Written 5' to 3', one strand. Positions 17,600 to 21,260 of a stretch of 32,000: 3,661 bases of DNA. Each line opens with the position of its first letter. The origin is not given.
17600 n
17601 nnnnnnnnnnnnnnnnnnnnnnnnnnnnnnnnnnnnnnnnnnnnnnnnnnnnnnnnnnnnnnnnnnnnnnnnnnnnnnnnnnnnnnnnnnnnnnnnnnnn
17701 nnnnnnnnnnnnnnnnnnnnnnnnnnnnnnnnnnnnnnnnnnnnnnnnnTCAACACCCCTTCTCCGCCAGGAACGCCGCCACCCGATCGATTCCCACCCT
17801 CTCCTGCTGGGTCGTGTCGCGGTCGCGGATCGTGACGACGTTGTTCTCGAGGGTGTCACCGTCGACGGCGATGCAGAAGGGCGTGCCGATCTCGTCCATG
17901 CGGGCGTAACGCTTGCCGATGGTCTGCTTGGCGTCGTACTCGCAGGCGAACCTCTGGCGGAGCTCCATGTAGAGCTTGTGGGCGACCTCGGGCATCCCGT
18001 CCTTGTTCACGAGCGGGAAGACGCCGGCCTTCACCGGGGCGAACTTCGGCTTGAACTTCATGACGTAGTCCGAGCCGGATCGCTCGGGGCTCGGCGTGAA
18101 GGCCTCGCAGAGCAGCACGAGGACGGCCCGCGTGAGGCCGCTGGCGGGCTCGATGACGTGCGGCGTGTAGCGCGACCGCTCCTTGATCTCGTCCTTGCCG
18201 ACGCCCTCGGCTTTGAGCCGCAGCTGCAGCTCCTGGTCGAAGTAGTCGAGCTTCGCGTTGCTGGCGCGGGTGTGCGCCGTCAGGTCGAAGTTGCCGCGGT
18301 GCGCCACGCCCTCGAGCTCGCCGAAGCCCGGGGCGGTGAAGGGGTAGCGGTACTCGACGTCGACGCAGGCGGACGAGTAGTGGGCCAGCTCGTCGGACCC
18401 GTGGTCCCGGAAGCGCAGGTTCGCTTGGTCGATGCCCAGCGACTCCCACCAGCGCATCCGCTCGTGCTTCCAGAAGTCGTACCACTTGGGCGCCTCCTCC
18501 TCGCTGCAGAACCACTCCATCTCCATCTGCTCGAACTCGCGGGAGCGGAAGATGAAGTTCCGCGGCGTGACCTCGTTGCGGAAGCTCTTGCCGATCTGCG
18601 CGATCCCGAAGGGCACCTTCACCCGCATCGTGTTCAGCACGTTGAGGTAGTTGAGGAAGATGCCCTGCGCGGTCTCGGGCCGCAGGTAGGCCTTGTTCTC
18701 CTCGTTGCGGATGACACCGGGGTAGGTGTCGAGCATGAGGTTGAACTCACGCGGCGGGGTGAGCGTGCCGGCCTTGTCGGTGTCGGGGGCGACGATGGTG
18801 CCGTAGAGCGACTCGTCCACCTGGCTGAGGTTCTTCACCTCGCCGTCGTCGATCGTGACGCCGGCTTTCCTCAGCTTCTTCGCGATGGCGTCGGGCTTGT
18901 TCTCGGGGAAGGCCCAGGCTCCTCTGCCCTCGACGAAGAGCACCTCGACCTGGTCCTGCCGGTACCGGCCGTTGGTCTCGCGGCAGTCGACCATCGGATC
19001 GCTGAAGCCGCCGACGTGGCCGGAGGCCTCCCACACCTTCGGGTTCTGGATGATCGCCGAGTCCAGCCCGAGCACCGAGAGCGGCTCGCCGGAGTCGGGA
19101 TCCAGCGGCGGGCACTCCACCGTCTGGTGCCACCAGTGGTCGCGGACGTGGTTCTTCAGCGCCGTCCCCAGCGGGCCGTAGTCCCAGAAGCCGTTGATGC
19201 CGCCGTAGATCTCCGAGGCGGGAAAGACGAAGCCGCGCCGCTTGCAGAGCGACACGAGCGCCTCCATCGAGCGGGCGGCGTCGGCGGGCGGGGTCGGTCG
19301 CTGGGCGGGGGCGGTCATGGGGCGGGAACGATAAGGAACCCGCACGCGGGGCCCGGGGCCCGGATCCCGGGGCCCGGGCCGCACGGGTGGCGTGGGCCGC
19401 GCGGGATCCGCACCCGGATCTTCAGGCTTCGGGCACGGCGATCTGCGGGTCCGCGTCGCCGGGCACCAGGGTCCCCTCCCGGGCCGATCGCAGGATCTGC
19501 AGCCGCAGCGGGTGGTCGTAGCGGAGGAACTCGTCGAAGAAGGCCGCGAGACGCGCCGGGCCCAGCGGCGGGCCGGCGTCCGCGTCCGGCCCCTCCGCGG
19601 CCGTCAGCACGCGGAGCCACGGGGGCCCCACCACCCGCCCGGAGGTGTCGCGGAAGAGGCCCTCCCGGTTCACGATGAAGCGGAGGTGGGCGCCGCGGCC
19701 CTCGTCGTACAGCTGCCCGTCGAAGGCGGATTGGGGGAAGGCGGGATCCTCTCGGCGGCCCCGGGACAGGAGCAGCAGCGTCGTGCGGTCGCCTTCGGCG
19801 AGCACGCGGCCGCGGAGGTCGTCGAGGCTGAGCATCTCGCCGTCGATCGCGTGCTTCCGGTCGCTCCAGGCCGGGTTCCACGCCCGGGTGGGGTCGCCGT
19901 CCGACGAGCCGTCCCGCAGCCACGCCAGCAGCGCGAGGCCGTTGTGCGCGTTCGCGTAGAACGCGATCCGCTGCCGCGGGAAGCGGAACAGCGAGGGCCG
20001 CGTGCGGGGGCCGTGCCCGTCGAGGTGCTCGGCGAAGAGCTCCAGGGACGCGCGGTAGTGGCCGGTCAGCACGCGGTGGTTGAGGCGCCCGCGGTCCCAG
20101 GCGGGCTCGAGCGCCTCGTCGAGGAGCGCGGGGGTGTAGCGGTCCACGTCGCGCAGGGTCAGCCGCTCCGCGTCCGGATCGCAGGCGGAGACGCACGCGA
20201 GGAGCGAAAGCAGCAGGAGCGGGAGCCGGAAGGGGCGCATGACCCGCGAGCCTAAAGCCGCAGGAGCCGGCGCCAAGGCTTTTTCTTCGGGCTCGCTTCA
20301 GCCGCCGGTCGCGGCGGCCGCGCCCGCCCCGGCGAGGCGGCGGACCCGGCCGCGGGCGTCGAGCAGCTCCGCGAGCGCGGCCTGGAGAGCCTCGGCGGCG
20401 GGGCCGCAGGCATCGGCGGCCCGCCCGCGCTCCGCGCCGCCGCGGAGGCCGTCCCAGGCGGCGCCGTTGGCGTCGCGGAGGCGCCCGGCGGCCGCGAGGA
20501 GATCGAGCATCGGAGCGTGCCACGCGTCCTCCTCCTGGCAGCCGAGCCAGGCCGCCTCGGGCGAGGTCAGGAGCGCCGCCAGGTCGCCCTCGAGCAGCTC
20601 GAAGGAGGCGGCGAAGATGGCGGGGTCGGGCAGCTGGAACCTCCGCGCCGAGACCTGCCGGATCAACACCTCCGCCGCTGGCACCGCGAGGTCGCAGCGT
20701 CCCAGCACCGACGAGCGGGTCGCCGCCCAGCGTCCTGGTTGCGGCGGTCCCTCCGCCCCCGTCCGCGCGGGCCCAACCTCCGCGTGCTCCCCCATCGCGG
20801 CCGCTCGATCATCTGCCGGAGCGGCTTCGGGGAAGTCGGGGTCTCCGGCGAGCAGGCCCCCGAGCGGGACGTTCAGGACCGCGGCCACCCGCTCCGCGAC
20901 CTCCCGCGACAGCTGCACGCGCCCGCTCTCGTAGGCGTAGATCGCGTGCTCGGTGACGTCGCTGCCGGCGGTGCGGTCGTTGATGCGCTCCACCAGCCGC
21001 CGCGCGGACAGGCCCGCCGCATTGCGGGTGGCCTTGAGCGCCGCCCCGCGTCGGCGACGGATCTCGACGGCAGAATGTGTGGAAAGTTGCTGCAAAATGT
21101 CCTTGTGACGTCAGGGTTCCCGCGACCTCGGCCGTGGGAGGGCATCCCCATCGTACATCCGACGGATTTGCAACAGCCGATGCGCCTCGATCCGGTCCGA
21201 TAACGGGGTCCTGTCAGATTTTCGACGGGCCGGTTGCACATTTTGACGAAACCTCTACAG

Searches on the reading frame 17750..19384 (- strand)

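Call 11: search_protein_families(library=pfam, proteins=[window:17750-19384:-])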
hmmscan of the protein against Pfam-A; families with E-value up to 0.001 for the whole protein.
window:17750-19384:- (544 aa): 2 families
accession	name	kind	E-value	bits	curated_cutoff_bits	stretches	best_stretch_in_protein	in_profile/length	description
PF03129.25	HGTP_anticodon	-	1.3e-20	73.8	21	1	453-541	2-93/94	Anticodon binding domain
PF00587.30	tRNA-synt_2b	-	1.4e-12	48.5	29.3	1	226-425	5-176/179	tRNA synthetase class II core domain (G, H, P, S and T)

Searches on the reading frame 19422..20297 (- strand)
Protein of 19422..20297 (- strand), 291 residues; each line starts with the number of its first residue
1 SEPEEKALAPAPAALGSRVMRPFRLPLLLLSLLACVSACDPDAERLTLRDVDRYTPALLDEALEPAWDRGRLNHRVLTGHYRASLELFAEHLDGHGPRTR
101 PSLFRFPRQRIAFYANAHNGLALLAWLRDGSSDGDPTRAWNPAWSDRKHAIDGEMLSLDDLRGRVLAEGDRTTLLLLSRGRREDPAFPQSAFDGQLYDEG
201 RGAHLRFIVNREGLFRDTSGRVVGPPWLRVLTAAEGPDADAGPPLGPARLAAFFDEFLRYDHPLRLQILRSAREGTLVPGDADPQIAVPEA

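Call 11: search_protein_families(library=pfam, proteins=[window:19422-20297:-])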
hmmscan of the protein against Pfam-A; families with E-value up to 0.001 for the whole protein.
window:19422-20297:- (291 aa): 1 family
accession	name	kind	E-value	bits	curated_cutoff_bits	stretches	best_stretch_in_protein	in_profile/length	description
PF04784.19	DUF547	-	0.00033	21.1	27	1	108-169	7-65/125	Protein of unknown function, DUF547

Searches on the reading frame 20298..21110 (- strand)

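Call 11: search_protein_families(library=pfam, proteins=[window:20298-21110:-])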
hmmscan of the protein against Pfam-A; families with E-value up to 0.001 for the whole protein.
window:20298-21110:- (270 aa): 1 family
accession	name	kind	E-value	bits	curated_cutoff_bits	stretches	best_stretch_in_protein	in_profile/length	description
PF01381.28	HTH_3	-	0.00013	22.3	23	1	25-85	1-54/55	Helix-turn-helix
